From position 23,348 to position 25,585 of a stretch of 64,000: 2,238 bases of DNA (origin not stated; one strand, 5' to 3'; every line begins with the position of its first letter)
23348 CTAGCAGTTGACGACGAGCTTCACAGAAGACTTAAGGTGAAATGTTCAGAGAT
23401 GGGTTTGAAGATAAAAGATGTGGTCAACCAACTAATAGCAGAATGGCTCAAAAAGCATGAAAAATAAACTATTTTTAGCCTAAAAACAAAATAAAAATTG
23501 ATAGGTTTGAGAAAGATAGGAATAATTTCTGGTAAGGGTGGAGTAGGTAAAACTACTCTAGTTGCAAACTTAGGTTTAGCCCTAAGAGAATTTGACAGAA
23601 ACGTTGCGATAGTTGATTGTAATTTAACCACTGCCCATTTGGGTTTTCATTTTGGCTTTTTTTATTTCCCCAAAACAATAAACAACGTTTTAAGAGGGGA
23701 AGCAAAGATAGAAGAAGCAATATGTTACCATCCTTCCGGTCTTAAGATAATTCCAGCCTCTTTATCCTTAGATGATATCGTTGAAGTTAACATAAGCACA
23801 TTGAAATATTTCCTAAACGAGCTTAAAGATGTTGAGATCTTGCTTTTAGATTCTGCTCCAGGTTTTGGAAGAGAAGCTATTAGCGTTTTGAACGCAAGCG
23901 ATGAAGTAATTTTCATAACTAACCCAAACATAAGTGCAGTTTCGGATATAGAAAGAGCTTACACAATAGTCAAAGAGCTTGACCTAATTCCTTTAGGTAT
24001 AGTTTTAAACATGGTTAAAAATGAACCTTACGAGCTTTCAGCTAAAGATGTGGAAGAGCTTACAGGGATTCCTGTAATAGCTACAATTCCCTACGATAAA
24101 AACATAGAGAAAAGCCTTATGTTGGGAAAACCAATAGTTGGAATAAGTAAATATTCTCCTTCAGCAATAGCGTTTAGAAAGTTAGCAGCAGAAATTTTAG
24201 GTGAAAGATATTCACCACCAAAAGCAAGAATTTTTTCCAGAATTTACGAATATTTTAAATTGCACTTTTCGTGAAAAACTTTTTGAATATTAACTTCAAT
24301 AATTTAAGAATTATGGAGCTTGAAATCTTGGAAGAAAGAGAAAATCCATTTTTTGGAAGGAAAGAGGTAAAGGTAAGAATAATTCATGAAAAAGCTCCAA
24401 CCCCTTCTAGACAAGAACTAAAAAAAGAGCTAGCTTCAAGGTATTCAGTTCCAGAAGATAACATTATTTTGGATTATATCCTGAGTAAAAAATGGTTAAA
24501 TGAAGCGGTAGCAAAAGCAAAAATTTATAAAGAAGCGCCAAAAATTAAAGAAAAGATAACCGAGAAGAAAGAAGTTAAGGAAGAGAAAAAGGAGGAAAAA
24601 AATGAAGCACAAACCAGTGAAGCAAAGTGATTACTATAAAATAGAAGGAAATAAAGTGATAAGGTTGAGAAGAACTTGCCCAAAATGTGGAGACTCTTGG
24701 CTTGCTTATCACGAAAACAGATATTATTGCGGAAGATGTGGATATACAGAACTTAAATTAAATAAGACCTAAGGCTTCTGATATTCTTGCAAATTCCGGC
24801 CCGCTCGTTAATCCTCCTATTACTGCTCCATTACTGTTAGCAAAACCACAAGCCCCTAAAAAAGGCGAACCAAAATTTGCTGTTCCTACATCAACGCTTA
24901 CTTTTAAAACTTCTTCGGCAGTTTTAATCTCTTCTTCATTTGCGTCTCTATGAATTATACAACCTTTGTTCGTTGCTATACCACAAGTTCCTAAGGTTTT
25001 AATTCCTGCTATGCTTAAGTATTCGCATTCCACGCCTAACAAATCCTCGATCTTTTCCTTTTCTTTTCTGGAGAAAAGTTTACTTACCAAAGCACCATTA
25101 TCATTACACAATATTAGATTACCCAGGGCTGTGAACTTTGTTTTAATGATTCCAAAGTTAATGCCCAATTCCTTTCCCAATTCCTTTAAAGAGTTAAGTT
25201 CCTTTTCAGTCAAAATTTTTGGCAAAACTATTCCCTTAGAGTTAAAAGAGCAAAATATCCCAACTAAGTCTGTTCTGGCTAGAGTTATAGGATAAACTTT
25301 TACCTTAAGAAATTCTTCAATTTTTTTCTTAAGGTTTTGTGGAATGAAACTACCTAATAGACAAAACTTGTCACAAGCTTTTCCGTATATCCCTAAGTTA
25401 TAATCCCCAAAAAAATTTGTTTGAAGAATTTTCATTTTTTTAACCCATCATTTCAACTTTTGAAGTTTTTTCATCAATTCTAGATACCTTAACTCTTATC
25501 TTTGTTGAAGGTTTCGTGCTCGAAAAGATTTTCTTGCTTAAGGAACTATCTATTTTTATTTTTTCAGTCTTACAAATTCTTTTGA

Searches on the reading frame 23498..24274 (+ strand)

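Call 28: search_protein_families(library=pfam, proteins=[window:23498-24274:+], max_evalue=0.01)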
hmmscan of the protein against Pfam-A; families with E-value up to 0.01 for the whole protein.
window:23498-24274:+ (258 aa): 9 families
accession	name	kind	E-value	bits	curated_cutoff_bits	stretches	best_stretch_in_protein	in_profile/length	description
PF10609.15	ParA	-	9.5e-22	78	27.1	1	6-233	5-245/246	NUBPL iron-transfer P-loop NTPase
PF01656.29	CbiA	-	8e-18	65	25.4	1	7-213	1-125/125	CobQ/CobB/MinD/ParA nucleotide binding domain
PF13614.12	AAA_31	-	9.3e-15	55.4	27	1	5-161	2-167/177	AAA domain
PF00142.24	Fer4_NifH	-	6.4e-09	36.1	25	2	10-45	5-40/271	4Fe-4S iron sulfur cluster binding proteins, NifH/frxC family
PF06564.18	CBP_BcsQ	-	1.3e-05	25.3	21.3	1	13-54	10-50/234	Cellulose biosynthesis protein BcsQ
PF02374.21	ArsA_ATPase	-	2.1e-05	24.3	24.3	1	9-39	5-35/305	Anion-transporting ATPase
PF13500.12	AAA_26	-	0.00025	21.4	27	1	136-204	130-195/198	AAA domain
PF13401.12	AAA_22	-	0.0014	19.4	27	0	5-44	5-44/130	AAA domain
PF20720.3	nSTAND3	-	0.0077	16.4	27.2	0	7-34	19-46/155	Novel STAND NTPase 3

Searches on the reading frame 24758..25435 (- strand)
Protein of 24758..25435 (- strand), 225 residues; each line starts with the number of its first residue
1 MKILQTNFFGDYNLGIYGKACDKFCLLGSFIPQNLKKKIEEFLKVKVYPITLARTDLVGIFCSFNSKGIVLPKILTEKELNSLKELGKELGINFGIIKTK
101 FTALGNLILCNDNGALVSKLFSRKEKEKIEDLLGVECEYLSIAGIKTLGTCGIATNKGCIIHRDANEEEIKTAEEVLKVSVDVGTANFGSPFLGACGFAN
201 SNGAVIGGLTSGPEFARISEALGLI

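Call 28: search_protein_families(library=pfam, proteins=[window:24758-25435:-], max_evalue=0.01)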
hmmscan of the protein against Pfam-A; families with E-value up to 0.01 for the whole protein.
window:24758-25435:- (225 aa): 1 family
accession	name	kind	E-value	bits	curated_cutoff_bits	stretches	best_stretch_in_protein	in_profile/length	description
PF01912.23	eIF-6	-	1.1e-60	204.8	25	1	6-204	2-197/197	eIF-6 family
